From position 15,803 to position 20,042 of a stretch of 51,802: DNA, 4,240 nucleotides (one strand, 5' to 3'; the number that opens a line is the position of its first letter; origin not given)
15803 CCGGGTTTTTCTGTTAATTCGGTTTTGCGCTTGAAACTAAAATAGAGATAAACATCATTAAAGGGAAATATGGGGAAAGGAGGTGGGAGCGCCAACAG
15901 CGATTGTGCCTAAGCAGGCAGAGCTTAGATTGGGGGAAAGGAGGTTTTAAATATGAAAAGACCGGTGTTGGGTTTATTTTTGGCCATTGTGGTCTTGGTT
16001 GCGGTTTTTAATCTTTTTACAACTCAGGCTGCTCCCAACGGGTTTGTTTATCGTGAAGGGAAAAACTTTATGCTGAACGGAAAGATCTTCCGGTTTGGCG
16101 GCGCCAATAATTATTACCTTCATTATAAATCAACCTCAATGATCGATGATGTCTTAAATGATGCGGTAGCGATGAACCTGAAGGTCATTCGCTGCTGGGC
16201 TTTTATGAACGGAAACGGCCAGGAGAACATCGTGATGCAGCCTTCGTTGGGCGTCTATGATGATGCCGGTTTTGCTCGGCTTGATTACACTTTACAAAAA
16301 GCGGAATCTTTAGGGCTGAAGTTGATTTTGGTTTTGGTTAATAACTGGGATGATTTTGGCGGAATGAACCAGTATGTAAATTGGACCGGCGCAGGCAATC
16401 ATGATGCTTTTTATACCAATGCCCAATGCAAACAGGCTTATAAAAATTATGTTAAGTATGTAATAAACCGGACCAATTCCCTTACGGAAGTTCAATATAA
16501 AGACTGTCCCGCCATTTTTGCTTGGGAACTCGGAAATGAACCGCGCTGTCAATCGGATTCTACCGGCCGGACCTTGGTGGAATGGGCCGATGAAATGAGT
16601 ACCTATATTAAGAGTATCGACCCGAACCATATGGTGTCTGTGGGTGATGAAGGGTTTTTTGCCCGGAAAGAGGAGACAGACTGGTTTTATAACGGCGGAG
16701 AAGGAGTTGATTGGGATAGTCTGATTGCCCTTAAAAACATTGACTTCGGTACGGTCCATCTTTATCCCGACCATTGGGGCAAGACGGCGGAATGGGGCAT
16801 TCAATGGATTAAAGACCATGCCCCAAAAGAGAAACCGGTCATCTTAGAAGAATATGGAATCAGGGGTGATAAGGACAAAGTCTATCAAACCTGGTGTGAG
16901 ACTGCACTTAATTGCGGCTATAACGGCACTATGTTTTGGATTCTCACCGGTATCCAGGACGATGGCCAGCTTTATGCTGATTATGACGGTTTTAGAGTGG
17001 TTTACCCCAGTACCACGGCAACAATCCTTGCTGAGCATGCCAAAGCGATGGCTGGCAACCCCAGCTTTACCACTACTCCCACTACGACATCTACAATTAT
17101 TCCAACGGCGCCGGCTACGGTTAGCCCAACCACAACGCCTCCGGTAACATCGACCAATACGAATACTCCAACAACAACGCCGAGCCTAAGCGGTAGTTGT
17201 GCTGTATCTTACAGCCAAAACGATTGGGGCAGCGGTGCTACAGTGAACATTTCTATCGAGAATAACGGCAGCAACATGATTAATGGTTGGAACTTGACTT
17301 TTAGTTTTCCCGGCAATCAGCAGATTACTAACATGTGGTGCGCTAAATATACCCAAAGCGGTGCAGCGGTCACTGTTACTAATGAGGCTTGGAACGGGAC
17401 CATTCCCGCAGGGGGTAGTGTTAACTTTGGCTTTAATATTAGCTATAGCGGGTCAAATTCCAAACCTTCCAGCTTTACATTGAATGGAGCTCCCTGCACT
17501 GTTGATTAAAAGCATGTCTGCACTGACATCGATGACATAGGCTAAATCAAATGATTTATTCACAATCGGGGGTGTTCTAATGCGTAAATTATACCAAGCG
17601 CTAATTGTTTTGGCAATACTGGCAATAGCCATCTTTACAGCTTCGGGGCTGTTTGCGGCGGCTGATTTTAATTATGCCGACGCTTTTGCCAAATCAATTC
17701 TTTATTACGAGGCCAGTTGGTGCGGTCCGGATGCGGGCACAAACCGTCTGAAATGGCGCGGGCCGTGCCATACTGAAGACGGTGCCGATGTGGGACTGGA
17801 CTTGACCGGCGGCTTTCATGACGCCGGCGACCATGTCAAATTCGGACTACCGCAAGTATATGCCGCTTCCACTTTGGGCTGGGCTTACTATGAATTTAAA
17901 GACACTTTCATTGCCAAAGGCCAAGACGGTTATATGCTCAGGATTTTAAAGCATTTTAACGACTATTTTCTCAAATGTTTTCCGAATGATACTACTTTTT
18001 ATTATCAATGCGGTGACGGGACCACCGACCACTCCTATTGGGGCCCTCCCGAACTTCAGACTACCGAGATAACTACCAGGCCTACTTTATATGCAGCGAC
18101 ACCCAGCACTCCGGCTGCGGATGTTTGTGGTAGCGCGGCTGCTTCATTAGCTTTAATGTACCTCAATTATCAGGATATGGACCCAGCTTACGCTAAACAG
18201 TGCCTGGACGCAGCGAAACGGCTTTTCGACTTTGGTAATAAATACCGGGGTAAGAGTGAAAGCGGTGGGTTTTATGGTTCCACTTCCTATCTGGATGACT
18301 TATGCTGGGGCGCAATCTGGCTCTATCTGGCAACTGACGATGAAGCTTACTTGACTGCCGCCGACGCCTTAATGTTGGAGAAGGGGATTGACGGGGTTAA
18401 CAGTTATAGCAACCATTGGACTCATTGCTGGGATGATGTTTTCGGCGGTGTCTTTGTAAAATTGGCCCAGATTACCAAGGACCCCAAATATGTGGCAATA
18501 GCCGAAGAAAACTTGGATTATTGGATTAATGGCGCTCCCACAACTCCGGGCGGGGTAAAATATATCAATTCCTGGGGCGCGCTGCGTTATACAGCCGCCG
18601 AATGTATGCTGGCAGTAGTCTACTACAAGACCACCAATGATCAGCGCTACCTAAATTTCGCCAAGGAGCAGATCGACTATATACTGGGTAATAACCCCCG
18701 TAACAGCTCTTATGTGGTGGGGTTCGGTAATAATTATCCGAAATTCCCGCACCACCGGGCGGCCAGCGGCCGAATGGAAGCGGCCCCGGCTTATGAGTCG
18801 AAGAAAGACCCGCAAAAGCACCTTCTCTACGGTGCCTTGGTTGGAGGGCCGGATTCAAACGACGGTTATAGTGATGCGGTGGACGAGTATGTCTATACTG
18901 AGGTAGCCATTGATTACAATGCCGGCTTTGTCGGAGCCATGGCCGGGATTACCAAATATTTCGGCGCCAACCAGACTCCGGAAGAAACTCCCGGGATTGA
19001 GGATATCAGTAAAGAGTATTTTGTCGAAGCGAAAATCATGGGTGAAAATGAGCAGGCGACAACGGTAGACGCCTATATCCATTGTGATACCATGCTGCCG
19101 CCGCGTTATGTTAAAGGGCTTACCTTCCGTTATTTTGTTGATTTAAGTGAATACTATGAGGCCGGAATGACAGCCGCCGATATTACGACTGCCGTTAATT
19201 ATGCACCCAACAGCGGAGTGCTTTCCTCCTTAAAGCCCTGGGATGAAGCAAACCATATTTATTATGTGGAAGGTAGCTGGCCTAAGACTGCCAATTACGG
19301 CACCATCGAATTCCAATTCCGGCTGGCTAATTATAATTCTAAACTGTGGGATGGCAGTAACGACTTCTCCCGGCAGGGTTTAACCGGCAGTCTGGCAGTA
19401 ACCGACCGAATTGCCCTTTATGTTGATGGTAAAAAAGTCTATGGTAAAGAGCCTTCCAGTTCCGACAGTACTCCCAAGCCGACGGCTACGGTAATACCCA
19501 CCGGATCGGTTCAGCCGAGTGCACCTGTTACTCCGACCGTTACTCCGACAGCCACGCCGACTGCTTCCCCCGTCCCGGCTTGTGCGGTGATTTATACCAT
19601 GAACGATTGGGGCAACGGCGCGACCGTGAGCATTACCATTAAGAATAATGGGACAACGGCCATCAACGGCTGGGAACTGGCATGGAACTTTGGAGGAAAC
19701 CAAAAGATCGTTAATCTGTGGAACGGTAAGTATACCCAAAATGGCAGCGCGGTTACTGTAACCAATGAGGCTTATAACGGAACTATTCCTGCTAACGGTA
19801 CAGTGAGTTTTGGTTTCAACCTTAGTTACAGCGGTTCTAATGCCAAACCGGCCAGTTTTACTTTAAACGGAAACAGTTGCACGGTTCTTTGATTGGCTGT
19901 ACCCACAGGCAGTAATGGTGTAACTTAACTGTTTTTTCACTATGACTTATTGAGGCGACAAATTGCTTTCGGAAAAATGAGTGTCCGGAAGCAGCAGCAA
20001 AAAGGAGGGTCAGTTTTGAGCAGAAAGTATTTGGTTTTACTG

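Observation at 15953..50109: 34-kb single-strand array of 14 secreted cell-wall-targeted proteins, 13 carrying one shared CBM2 cassette, next to outer-membrane genes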

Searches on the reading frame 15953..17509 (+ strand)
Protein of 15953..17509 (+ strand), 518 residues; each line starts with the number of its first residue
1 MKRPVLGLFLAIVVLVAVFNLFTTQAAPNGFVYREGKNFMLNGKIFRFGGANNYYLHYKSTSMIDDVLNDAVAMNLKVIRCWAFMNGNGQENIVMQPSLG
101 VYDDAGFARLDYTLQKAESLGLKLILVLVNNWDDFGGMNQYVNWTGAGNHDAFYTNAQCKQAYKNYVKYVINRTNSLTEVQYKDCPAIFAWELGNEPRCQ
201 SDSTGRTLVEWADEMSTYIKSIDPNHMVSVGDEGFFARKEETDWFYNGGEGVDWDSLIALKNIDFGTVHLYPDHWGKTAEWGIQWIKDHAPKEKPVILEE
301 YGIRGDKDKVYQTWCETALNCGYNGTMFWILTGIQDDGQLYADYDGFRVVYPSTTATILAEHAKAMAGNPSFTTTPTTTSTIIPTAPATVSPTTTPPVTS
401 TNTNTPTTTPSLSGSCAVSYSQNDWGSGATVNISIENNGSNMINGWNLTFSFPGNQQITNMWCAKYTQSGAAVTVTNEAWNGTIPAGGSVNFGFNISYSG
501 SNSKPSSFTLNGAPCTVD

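Call 3: search_protein_families(library=pfam, proteins=[window:15953-17509:+])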
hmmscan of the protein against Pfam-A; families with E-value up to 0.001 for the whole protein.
window:15953-17509:+ (518 aa): 3 families
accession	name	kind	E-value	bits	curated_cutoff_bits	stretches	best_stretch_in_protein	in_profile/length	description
PF00553.25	CBM_2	-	4e-31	107.8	24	1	416-515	1-101/101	Cellulose binding domain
PF00150.24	Cellulase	-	9.6e-11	42.1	23.5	1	58-319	17-257/272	Cellulase (glycosyl hydrolase family 5)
PF02836.23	Glyco_hydro_2_C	-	0.0002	21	21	0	157-303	97-212/302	Glycosyl hydrolases family 2, TIM barrel domain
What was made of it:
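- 15953..17509 (+): GH5 endo-mannanase, PTS linker, CBM2 (CBM2 at nt 17198-17497). Pfam Cellulase + CBM_2 (call 3).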

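Call 47: search_solved_structures(query=window:15953-17509:+, max_evalue=1e-10)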
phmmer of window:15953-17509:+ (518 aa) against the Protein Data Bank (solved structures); distinct sequences matched with E-value up to 1e-10: 21.
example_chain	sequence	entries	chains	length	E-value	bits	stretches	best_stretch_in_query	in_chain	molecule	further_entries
8gf3_A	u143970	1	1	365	1.9e-147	495.2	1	30-367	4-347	GH5 Mannanase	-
6tn6_A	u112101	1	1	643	6.6e-109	368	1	39-384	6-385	Mannan endo-1,4-beta-mannosidase. Glycosyl Hydrolase family 5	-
3pz9_A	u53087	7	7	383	1.1e-108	367.3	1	38-364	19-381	Mannan endo-1,4-beta-mannosidase. Glycosyl Hydrolase family 5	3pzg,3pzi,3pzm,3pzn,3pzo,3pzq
4qp0_A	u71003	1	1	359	5e-82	279.3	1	30-367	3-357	Endo-beta-mannanase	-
3ziz_A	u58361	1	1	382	2.8e-70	240.5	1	35-370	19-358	GH5 ENDO-BETA-1,4-MANNANASE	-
9m20_A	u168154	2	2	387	2.9e-61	210.8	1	29-303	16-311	mannan endo-1,4-beta-mannosidase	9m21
4awe_A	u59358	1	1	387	1.4e-60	208.5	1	27-312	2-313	ENDO-BETA-D-1,4-MANNANASE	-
1rh9_A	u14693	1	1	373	1.2e-59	205.5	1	28-360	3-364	endo-beta-mannanase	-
1qno_A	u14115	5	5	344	7.2e-59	202.9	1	30-355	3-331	ENDO-1,4-B-D-MANNANASE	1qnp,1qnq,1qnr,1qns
3wfl_A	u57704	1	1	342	1e-53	185.9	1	34-359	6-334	beta-mannanase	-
31ao_A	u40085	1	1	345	1.9e-52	181.7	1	31-354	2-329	Probable mannan endo-1,4-beta-mannosidase A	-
3wh9_A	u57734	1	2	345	4.8e-52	180.3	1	31-354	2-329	Endo-beta-1,4-mannanase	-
1exg_A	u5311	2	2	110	7.7e-32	113.7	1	414-517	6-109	EXO-1,4-BETA-D-GLYCANASE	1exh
6qfs_A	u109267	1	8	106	2.5e-31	112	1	415-517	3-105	Exoglucanase/xylanase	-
3ndy_E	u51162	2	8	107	1.9e-29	105.8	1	418-517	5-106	Endoglucanase D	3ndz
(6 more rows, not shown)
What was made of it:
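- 15953..17509 (+): Nearest solved structures are the GH5 mannanases 8GF3 and 3PZ9 (call 47).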

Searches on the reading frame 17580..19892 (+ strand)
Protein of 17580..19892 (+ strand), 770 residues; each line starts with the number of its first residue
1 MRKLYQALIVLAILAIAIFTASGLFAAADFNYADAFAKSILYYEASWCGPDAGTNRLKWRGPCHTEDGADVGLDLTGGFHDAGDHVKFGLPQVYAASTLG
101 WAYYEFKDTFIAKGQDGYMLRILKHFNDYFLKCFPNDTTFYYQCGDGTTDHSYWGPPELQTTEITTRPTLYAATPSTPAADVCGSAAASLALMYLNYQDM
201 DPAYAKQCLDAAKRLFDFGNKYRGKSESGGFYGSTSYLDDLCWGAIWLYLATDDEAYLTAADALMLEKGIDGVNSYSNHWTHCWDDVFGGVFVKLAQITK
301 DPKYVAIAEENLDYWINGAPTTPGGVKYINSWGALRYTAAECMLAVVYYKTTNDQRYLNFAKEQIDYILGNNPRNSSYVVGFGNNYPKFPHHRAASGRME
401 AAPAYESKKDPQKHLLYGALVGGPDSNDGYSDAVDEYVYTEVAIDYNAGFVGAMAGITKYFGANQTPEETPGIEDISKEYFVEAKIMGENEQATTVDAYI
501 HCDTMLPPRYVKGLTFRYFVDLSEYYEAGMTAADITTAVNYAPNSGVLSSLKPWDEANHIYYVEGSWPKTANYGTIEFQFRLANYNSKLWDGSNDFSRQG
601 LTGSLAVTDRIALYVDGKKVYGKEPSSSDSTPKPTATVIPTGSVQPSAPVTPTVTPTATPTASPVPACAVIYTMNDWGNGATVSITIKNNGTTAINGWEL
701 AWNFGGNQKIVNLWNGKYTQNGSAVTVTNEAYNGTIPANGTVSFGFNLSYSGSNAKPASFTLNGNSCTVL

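Call 3: search_protein_families(library=pfam, proteins=[window:17580-19892:+])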
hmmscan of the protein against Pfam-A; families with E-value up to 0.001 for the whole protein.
window:17580-19892:+ (770 aa): 5 families
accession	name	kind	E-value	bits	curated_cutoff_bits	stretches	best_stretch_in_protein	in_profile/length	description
PF00759.25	Glyco_hydro_9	-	1.8e-141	472.9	27.7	1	32-454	1-444/444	Glycosyl hydrolase family 9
PF00553.25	CBM_2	-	5.1e-29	101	24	1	668-767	1-101/101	Cellulose binding domain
PF00942.24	CBM_3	-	4.8e-10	40.2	22.4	1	482-564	1-82/83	Cellulose binding domain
PF07470.19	Glyco_hydro_88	-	9.6e-05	22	26.6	1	277-376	24-114/352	Glycosyl Hydrolase Family 88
PF07944.18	Beta-AFase-like_GH127_cat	-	0.00072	19.1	24.9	0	206-310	144-253/376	Beta-L-arabinofuranosidase, GH127 catalytic domain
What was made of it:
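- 17580..19892 (+): GH9-CBM3c-linker-CBM2 processive-endoglucanase type (GH9_a; CBM2 at nt 19581-19880, 'NLWNG' subtype). Pfam (call 3).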

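Call 27: search_solved_structures(query=window:17580-19892:+, max_evalue=1e-20)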
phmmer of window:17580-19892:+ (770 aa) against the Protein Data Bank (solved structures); distinct sequences matched with E-value up to 1e-20: 21.
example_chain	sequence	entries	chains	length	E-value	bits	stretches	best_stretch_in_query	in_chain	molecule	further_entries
1ia6_A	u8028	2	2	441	2.3e-149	502.4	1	30-464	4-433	CELLULASE CEL9M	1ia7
8u49_A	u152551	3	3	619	6.8e-130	438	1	30-626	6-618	Endoglucanase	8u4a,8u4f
1g87_A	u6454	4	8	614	1.3e-128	433.8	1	28-625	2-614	ENDOCELLULASE 9G | ENDOGLUCANASE 9G | ENDOGLUCANASE G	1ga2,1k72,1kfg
1js4_A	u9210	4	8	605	5.3e-125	421.9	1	30-625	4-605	ENDO/EXOCELLULASE E4 | T. FUSCA ENDO/EXO-CELLULASE E4 CATALYTIC DOMAIN AND CELLULOSE-BINDING DOMAIN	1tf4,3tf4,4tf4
7unp_A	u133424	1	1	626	1.5e-123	417.1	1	29-624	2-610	Glucanase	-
5gxx_A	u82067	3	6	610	1.3e-117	397.4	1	27-627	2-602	Glucanase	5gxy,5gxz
5gy0_A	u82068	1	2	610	9.5e-117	394.6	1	27-627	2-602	Glucanase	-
5gy1_A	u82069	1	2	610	1.6e-116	393.8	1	27-627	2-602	Glucanase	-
2yik_A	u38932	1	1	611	7.9e-110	371.7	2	69-299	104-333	ENDOGLUCANASE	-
4dod_A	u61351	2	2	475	5.2e-109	369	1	25-468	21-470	1,4-beta-glucanase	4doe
2xfg_A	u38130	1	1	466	6.3e-108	365.4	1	27-462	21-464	ENDOGLUCANASE 1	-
7v0i_A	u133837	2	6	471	4e-103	349.5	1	29-468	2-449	Glucanase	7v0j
3wc3_A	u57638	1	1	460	1.7e-87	297.8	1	28-458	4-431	Endo-1, 4-beta-glucanase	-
8ihy_A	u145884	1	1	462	2.7e-87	297.2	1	28-457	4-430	Endoglucanase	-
8ihw_A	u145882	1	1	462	5e-87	296.3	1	28-457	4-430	Endoglucanase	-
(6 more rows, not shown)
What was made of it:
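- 17580..19892 (+): Nearest PDB entries are Cel9M 1IA6, Cel9G 1G87 and T. fusca E4 1JS4 (call 27).
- Cellulosomal species do keep a few free CBM-bearing enzymes, for example C. cellulovorans EngD (3NDY, call 27).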
